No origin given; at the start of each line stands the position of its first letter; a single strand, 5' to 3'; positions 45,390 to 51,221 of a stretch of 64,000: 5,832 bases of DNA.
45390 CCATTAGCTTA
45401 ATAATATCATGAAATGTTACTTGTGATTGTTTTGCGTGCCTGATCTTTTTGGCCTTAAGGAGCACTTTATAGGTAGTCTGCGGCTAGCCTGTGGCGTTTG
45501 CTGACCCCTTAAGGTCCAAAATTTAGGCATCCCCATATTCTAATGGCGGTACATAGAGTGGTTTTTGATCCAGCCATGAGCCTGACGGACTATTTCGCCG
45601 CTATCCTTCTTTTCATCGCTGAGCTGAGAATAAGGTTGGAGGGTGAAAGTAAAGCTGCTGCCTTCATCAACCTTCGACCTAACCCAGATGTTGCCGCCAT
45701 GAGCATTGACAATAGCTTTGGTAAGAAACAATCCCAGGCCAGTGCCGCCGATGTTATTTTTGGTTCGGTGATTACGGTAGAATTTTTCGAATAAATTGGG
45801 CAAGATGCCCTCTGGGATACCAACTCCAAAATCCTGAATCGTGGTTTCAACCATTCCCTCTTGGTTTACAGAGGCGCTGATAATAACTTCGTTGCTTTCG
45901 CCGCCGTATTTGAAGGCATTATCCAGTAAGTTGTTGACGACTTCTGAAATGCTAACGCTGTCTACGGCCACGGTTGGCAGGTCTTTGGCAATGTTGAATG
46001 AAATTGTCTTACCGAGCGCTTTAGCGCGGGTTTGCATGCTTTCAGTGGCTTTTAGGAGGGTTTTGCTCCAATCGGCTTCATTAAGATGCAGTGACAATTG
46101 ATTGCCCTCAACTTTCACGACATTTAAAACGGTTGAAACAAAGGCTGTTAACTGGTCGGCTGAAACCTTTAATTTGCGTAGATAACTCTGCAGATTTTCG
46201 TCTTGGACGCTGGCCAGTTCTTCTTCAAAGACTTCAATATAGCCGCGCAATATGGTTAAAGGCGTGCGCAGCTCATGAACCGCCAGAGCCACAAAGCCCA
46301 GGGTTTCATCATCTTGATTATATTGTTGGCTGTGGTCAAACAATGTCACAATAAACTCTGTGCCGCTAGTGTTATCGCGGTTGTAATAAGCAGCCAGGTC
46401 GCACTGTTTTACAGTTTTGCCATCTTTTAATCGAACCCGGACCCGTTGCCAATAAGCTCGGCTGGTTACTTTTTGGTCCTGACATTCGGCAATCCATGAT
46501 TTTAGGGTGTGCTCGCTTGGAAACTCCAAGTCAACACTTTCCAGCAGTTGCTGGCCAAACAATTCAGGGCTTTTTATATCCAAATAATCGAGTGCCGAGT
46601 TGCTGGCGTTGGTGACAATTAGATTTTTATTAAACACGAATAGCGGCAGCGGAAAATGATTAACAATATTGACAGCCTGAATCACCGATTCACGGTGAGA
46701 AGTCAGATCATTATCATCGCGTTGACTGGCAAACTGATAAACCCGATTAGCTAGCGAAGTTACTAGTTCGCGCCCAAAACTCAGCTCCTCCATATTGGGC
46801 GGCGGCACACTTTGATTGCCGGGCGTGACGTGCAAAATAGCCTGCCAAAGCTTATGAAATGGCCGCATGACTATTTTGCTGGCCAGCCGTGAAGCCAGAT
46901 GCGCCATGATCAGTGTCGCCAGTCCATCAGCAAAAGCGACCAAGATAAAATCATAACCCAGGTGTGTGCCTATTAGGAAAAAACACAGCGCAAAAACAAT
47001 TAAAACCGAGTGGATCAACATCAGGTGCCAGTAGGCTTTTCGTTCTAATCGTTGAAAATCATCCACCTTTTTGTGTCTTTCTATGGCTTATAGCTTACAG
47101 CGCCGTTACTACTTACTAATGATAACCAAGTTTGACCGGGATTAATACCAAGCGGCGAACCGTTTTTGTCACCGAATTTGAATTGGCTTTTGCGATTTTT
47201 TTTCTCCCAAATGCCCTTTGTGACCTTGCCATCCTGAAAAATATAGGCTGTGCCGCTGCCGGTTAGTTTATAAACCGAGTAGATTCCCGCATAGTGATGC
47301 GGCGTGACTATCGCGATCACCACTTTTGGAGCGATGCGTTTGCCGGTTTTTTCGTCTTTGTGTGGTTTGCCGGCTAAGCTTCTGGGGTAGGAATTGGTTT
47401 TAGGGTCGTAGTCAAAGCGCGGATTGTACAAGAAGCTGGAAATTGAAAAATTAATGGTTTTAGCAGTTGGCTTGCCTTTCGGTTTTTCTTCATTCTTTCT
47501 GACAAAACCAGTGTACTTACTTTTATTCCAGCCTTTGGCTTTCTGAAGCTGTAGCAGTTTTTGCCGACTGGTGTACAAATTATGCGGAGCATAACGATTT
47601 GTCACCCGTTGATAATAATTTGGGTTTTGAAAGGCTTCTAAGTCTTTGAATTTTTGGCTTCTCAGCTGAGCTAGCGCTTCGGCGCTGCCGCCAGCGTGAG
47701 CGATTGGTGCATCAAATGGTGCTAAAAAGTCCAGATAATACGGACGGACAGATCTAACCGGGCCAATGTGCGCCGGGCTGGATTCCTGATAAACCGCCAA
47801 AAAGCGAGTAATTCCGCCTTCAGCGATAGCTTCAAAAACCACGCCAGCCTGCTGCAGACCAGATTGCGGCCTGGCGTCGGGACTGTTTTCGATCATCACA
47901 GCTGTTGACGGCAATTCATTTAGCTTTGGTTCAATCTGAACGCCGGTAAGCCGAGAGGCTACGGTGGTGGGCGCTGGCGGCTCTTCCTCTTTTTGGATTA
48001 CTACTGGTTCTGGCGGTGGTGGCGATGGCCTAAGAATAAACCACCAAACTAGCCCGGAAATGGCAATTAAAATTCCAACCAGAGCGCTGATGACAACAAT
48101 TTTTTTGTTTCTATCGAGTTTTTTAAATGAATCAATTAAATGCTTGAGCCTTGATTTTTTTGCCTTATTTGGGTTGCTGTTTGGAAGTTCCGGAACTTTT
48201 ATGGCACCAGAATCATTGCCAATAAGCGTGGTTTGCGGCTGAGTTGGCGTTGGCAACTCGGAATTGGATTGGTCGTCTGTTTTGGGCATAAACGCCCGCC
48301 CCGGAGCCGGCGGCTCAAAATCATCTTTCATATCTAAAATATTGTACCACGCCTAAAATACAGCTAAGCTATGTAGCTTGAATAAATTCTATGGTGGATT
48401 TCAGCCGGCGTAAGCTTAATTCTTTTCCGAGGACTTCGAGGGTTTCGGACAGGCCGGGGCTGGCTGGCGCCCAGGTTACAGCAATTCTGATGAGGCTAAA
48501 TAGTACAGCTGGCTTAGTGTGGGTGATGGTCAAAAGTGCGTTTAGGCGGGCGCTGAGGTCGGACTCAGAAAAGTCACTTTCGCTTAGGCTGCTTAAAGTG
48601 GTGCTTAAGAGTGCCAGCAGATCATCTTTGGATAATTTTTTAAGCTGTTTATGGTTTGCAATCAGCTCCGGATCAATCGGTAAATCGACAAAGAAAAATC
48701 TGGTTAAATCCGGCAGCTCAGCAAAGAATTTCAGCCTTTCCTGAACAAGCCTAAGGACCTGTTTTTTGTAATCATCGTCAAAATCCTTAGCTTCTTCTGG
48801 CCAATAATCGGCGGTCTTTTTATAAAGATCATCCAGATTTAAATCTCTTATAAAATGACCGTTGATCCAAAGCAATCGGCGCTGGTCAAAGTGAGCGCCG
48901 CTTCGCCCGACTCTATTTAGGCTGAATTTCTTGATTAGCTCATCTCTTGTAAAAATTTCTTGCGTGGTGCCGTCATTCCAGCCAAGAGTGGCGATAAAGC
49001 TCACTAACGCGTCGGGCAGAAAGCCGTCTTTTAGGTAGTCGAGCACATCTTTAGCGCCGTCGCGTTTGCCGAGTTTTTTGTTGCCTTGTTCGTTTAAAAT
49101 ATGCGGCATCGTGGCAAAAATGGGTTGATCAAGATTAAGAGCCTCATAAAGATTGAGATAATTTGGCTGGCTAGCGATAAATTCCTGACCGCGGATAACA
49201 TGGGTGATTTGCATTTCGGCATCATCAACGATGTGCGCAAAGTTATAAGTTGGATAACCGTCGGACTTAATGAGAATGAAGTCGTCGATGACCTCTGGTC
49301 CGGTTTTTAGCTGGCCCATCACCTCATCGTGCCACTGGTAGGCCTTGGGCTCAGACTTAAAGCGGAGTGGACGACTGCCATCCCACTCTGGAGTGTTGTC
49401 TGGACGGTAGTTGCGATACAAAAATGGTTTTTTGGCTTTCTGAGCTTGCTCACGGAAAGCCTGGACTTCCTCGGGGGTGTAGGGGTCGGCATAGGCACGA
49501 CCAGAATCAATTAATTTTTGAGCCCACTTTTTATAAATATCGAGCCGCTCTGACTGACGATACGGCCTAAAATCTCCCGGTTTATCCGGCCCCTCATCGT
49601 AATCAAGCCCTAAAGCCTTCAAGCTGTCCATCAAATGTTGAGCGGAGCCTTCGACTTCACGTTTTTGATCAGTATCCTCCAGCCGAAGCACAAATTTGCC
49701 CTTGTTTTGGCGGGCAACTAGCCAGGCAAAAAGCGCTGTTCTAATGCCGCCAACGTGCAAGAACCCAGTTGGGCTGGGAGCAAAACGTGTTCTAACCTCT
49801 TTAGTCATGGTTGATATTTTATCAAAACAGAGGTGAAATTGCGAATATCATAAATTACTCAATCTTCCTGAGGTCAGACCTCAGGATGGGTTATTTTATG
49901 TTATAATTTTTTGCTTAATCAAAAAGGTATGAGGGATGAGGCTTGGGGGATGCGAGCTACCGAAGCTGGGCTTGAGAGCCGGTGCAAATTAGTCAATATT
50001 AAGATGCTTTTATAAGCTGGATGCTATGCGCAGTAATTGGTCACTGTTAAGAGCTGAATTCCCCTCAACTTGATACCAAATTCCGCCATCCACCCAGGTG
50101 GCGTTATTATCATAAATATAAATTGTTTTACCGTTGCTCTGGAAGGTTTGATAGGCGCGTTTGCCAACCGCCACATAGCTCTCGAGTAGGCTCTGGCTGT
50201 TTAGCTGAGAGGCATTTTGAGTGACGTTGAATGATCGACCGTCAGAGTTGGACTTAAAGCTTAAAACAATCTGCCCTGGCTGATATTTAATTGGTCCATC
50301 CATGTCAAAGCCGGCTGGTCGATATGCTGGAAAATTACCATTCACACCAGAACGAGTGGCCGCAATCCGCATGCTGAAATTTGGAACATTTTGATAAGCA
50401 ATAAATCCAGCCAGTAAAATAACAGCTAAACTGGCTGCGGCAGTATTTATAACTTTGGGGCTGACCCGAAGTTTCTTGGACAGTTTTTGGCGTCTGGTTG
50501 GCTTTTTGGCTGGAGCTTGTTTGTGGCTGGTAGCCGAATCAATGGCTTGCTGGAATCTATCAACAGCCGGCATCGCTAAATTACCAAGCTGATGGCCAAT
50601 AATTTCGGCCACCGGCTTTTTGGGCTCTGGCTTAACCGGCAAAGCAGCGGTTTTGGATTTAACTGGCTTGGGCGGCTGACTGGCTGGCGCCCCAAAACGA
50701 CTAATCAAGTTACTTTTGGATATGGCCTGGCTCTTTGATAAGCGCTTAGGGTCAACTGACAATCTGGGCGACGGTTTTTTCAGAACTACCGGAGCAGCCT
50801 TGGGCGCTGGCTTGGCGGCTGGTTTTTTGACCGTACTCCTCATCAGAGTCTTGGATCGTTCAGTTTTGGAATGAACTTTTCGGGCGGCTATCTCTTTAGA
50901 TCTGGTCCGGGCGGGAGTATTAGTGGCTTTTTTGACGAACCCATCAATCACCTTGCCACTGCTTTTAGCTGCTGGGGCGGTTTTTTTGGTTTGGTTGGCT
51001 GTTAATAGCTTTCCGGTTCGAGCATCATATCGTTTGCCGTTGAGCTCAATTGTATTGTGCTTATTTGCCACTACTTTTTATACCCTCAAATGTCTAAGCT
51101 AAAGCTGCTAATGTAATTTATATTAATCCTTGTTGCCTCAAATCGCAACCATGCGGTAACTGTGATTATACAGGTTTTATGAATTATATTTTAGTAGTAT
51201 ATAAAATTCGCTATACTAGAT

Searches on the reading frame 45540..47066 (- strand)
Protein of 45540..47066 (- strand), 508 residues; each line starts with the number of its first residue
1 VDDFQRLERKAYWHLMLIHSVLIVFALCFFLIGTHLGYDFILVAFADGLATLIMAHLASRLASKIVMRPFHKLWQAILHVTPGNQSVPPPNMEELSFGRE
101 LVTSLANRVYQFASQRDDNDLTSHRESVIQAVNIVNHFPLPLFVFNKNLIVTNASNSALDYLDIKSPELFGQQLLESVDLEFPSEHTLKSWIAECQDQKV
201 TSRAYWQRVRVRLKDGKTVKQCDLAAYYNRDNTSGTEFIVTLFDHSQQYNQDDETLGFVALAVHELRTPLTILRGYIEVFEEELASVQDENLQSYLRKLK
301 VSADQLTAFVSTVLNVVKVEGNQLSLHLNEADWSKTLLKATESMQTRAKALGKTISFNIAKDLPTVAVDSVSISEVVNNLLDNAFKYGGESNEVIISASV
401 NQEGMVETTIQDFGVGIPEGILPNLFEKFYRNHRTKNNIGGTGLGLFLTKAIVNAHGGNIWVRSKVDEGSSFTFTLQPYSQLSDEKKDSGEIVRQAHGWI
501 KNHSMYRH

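Call 89: search_protein_families(library=pfam, proteins=[window:45540-47066:-], max_evalue=0.001)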
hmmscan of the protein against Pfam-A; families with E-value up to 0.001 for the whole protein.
window:45540-47066:- (508 aa): 2 families
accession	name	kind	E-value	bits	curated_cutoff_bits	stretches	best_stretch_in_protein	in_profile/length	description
PF02518.31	HATPase_c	-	2.5e-27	96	26.4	1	369-477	2-108/111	Histidine kinase-, DNA gyrase B-, and HSP90-like ATPase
PF00512.31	HisKA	-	3.4e-12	46.7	26.9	1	258-320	5-64/66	His Kinase A (phospho-acceptor) domain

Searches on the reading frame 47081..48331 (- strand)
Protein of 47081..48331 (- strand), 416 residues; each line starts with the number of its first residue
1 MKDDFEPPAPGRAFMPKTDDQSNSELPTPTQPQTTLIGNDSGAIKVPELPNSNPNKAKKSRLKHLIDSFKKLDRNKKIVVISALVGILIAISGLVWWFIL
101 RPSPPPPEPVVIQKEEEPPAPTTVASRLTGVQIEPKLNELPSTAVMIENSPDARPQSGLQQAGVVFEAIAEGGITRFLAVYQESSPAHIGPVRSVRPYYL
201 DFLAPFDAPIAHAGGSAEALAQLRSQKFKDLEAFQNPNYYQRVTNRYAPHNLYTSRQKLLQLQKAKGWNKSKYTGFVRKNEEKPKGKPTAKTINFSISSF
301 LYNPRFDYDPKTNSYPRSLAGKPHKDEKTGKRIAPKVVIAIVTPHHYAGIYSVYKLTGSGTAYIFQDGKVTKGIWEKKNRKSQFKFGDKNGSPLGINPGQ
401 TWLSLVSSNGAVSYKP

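Call 89: search_protein_families(library=pfam, proteins=[window:47081-48331:-], max_evalue=0.001)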
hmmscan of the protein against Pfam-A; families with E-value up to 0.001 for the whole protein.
window:47081-48331:- (416 aa): 3 families
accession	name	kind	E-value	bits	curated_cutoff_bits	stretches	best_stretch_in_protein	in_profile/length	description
PF11258.13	DUF3048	-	2.7e-45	154.6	25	1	128-268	1-147/148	Protein of unknown function (DUF3048) N-terminal domain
PF17479.7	DUF3048_C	-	1e-24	87.5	25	1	303-402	9-113/114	Protein of unknown function (DUF3048) C-terminal domain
PF09716.15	ETRAMP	-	0.00069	20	29.1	0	48-94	22-69/81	Malarial early transcribed membrane protein (ETRAMP)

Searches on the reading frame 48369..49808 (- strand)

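Call 89: search_protein_families(library=pfam, proteins=[window:48369-49808:-], max_evalue=0.001)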
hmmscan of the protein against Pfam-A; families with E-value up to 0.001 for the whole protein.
window:48369-49808:- (479 aa): 2 families
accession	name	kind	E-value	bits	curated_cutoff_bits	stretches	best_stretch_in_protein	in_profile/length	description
PF00749.27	tRNA-synt_1c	-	3.9e-87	292.6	23.4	1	4-314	1-314/314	tRNA synthetases class I (E and Q), catalytic domain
PF19269.4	Anticodon_2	-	3.2e-24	86.4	23.6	1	335-473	9-141/141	Anticodon binding domain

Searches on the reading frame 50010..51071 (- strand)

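Call 89: search_protein_families(library=pfam, proteins=[window:50010-51071:-], max_evalue=0.001)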
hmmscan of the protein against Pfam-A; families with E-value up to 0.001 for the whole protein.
window:50010-51071:- (353 aa): 1 family
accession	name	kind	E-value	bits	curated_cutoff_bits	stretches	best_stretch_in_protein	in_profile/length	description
PF14285.11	DUF4367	-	2.7e-05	25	22.1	1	248-353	4-110/110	Domain of unknown function (DUF4367)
